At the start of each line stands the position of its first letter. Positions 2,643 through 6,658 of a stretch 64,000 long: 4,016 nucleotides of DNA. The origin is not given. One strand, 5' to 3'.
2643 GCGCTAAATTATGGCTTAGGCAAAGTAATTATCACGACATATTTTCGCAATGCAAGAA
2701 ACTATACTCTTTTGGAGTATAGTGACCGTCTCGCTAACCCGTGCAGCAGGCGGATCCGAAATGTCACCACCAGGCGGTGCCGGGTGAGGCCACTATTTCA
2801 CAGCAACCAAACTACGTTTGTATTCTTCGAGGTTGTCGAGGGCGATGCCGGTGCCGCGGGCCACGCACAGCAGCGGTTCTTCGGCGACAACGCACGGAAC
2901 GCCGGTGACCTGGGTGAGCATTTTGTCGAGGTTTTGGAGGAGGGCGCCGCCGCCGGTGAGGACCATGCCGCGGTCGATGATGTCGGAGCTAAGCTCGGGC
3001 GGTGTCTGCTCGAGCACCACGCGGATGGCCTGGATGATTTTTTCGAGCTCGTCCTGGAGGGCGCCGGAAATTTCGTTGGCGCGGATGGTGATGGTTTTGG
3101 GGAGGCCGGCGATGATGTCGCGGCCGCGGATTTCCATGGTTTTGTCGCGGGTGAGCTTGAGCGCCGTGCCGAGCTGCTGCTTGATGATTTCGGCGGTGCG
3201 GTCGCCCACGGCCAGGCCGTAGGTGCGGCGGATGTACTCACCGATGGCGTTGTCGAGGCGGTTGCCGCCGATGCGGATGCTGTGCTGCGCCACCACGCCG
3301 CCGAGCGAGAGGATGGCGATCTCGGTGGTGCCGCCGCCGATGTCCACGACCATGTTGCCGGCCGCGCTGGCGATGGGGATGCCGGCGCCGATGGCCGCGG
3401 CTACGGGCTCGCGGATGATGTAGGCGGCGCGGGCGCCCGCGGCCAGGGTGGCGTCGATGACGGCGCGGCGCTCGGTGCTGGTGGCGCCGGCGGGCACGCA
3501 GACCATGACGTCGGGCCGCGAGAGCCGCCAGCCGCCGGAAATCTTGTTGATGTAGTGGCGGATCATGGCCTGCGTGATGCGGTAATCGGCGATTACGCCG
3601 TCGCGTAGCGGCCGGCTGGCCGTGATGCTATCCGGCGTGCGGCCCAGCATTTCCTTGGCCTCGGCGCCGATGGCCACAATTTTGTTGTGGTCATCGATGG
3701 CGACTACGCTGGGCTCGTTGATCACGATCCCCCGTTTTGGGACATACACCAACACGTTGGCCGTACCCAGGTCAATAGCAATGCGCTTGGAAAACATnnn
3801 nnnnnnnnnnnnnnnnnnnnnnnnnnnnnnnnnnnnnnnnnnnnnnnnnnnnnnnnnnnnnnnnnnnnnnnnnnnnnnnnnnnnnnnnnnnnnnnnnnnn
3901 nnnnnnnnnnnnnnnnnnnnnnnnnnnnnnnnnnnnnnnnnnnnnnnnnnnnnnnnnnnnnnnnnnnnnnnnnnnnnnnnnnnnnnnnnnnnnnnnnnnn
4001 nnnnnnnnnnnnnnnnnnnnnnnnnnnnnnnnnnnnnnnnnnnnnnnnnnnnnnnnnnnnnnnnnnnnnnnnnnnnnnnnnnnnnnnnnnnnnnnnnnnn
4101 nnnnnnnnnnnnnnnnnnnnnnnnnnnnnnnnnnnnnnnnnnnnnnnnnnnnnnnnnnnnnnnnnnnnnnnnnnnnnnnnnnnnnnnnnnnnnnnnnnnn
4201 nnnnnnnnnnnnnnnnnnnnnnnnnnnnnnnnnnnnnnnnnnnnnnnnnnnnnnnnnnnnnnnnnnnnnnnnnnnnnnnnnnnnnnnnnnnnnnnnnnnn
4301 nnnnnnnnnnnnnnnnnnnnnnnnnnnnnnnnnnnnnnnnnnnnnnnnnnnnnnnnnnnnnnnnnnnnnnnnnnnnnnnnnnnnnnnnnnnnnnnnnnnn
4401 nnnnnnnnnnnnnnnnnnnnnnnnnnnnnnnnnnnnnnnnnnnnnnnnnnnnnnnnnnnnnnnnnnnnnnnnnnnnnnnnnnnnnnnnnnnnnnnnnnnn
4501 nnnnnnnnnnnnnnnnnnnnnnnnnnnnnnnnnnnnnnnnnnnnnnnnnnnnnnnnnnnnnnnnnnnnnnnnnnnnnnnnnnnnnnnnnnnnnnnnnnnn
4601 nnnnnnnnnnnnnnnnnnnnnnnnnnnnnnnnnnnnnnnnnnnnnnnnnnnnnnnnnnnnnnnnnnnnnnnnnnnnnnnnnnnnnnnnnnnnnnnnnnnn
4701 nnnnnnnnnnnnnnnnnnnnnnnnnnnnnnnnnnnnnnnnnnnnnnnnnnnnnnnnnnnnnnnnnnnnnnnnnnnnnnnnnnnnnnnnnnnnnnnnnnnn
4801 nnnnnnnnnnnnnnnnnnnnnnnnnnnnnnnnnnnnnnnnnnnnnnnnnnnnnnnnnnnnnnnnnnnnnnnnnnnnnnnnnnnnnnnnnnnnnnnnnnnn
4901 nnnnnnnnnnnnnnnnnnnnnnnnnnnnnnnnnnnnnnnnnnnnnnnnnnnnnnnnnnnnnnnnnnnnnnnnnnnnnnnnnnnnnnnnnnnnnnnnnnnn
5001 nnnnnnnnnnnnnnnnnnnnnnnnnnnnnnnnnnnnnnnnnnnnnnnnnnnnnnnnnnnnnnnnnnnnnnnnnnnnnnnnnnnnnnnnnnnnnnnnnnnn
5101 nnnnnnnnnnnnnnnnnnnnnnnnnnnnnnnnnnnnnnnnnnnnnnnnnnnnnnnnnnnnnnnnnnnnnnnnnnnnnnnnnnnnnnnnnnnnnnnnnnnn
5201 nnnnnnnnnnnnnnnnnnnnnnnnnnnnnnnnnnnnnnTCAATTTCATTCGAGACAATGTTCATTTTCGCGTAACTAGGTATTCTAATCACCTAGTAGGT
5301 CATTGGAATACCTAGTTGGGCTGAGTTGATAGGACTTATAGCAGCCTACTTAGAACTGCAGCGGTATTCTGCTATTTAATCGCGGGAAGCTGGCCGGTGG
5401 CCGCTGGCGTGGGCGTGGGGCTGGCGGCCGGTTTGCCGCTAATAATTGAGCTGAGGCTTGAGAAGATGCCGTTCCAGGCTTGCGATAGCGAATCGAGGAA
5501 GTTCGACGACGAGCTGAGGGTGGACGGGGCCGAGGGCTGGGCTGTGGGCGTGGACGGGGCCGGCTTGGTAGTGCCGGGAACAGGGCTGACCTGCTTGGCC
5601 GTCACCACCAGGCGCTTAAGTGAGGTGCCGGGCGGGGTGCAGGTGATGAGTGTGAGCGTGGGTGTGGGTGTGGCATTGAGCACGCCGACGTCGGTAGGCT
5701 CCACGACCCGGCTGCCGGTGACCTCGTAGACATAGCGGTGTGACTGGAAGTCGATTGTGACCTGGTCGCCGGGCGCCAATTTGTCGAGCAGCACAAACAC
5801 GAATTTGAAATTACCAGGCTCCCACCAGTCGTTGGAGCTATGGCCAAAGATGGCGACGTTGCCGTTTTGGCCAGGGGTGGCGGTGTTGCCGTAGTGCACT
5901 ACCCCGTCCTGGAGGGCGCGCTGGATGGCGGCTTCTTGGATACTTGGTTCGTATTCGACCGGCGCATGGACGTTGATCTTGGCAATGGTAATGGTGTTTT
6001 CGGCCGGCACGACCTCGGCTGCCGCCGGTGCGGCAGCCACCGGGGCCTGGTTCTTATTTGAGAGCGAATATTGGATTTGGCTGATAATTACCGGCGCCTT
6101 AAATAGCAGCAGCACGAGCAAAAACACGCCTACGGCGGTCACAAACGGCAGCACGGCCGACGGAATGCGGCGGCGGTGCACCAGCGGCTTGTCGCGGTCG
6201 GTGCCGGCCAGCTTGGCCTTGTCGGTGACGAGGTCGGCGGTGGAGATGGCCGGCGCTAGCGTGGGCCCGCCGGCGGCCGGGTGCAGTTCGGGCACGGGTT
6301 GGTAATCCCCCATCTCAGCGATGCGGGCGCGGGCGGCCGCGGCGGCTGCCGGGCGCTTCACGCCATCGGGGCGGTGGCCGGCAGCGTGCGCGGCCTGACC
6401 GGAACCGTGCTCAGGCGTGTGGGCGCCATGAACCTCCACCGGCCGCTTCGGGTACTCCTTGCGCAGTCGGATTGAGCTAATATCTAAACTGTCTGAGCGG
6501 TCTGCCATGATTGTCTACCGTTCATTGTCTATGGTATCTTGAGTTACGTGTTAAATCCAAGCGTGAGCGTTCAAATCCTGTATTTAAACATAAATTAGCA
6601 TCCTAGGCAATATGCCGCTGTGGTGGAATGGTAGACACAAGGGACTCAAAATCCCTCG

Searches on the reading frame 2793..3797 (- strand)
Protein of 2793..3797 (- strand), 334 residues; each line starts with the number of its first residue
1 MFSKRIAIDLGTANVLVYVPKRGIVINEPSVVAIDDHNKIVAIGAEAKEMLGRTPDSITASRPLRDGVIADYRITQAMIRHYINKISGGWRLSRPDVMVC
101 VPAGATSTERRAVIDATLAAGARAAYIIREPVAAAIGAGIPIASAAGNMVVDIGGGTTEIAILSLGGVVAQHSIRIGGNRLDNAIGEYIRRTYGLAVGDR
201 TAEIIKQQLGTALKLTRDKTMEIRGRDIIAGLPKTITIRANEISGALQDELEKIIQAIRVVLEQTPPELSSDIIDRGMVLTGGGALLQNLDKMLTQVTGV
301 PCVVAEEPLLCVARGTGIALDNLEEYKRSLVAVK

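Call 102: search_protein_families(library=pfam, proteins=[window:2793-3797:-], max_evalue=0.0001)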
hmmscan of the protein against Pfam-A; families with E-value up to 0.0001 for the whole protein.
window:2793-3797:- (334 aa): 5 families
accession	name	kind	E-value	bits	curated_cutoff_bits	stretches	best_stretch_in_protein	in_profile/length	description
PF06723.19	MreB_Mbl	-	5e-135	450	27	1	4-327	2-326/327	MreB/Mbl protein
PF00012.26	HSP70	-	8.1e-13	47.9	20.6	1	96-316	135-368/599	Hsp70 protein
PF14450.12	FtsA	-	4e-12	47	31.8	1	149-307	1-112/127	Cell division protein FtsA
PF00022.25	Actin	-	3.6e-08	32.8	27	1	29-191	31-189/410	Actin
PF11104.14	PilM_2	-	3e-07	30.1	27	0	278-306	278-306/340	Type IV pilus assembly protein PilM;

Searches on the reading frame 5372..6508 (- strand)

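Call 55: search_protein_families(library=pfam, proteins=[window:5372-6508:-], max_evalue=0.00001)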
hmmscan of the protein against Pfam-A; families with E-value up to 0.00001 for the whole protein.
window:5372-6508:- (378 aa): 1 family
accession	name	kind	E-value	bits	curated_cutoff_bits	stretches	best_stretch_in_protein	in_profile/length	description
PF04203.18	Sortase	-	1.7e-25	89.6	26.6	1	173-307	1-125/125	Sortase domain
